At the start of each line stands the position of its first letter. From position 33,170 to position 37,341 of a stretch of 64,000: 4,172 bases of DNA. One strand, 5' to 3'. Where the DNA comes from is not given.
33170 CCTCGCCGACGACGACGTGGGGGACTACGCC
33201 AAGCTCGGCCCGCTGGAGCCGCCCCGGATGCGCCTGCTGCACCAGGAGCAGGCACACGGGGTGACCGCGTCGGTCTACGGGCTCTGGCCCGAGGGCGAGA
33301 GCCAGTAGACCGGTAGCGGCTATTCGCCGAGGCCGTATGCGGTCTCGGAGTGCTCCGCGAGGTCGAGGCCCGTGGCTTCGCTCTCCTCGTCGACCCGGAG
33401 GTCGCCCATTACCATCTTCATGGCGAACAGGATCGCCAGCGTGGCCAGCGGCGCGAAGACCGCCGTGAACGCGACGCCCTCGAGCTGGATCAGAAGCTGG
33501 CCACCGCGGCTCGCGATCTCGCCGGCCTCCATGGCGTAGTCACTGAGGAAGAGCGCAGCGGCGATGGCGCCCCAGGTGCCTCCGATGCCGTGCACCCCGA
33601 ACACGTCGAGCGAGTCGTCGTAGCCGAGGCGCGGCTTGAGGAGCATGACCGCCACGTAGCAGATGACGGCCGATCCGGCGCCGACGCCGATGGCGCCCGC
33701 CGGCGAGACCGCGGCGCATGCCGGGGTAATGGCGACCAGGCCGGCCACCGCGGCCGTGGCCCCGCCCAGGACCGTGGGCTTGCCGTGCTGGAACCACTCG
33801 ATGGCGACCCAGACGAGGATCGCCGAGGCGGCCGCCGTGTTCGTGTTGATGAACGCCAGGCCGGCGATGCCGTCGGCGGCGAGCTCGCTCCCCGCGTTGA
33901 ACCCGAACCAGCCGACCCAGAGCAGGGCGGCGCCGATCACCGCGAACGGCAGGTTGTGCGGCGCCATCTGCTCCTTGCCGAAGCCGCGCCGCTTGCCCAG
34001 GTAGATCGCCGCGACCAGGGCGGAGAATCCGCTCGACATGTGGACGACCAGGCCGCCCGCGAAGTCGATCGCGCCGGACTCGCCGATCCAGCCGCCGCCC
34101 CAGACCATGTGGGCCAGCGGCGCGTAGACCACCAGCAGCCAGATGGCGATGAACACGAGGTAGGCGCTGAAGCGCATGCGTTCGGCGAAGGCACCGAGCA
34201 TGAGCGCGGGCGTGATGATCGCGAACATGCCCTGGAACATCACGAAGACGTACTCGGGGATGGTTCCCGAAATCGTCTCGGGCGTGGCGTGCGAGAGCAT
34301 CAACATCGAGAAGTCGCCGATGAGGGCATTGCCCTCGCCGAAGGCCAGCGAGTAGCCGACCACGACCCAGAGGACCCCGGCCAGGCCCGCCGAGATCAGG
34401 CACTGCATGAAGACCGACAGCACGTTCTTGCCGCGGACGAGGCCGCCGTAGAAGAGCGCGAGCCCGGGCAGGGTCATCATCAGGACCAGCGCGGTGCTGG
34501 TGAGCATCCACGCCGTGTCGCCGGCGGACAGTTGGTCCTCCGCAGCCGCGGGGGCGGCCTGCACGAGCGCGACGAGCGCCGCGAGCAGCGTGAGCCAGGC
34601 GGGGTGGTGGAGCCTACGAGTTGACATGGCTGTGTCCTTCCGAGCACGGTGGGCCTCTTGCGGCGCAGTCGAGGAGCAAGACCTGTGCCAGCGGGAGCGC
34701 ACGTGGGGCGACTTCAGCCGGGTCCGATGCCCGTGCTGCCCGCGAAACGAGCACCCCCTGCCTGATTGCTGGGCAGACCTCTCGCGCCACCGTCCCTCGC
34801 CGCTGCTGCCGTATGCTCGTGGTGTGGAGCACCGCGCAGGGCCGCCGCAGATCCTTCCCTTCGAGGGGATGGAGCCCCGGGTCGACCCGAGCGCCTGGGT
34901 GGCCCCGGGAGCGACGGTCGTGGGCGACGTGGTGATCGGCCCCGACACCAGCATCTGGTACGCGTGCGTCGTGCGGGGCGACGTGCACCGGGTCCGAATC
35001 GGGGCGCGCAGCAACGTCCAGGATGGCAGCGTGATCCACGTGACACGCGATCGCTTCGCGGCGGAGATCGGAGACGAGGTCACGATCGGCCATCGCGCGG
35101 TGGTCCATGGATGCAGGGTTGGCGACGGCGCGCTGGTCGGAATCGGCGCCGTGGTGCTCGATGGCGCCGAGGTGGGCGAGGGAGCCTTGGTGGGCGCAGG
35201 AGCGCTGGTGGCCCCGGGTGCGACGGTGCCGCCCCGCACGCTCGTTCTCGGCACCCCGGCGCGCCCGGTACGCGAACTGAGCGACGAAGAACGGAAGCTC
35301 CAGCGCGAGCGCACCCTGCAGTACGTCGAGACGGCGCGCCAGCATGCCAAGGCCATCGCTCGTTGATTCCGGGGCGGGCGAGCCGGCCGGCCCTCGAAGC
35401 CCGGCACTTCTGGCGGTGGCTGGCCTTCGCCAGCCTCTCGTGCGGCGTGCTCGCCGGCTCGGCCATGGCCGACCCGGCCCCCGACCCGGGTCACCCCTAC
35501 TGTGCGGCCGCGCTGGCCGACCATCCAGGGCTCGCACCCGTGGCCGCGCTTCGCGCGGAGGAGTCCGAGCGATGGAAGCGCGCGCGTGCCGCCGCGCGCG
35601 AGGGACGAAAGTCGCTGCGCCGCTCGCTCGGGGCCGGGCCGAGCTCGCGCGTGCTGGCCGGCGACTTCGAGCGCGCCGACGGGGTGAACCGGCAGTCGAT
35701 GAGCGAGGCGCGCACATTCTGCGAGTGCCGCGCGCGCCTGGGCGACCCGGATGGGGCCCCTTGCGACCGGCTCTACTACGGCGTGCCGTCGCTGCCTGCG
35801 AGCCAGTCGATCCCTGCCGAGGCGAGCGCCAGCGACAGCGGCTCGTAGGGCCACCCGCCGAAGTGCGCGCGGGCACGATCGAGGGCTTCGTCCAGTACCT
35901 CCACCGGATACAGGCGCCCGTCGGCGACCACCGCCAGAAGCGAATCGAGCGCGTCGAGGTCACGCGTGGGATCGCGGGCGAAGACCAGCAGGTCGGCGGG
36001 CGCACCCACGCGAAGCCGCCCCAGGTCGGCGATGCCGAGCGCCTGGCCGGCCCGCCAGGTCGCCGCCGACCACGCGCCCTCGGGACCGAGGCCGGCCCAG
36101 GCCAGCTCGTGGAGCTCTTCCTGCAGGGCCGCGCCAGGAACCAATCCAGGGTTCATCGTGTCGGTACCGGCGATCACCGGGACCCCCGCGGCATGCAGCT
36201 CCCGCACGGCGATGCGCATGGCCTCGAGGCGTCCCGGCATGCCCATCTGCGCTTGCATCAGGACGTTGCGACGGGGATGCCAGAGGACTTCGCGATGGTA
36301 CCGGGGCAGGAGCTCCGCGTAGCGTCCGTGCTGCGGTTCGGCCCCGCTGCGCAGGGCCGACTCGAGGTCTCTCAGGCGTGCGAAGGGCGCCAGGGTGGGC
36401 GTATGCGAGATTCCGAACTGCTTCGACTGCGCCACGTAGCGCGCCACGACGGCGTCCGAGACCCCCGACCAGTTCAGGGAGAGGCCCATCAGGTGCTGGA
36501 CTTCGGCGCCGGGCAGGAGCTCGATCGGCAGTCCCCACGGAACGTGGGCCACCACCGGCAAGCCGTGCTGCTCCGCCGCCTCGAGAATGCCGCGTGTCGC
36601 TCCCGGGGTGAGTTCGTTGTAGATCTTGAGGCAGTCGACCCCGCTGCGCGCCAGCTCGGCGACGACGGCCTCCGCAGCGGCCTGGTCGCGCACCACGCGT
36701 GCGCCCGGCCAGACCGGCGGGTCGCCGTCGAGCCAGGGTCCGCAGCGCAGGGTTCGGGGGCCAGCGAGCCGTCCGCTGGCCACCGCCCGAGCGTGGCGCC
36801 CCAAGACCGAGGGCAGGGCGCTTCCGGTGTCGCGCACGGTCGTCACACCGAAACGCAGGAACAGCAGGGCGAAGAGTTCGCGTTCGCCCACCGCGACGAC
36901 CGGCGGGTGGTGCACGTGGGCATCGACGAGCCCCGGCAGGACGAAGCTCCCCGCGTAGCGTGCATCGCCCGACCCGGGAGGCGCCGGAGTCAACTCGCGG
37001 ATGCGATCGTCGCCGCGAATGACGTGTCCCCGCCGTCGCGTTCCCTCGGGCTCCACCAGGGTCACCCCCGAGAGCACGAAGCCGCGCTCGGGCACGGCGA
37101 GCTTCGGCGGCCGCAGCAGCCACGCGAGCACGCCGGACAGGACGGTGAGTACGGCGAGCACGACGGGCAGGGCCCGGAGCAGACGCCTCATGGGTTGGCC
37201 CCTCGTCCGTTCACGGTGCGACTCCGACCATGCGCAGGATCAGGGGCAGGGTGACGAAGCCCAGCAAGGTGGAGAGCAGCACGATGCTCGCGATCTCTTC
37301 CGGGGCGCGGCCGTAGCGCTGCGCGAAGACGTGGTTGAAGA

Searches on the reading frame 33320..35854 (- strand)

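Call 64: search_protein_families(library=pfam, proteins=[window:33320-35854:-], max_evalue=0.0001)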
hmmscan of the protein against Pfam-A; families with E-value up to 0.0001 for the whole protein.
window:33320-35854:- (844 aa): 1 family
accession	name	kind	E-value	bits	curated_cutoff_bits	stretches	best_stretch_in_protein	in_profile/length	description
PF00909.26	Ammonium_transp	-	6.3e-123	410.9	23.2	1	448-840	1-399/399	Ammonium Transporter Family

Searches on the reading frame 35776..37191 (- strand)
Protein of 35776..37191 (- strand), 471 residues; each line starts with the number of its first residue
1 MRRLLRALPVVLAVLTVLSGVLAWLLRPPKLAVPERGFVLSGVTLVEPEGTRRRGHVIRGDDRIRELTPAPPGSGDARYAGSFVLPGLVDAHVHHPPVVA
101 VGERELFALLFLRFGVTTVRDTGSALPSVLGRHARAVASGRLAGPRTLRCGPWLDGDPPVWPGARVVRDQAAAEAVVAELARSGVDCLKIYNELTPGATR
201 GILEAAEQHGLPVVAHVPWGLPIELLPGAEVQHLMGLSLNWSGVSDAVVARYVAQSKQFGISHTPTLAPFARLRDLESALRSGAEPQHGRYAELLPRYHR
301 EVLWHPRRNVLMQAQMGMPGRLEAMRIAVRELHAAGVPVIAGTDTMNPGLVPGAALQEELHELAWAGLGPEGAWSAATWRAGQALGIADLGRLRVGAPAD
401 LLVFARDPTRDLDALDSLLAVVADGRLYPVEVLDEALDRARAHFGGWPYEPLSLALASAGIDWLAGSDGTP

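Call 64: search_protein_families(library=pfam, proteins=[window:35776-37191:-], max_evalue=0.0001)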
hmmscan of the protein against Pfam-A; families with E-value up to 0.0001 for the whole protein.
window:35776-37191:- (471 aa): 2 families
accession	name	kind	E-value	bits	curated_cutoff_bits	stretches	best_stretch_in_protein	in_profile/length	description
PF01979.26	Amidohydro_1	-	2.5e-17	63.6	25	2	321-425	227-342/345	Amidohydrolase family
PF07969.17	Amidohydro_3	-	5.9e-09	36.3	29.7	1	285-426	318-469/472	Amidohydrolase family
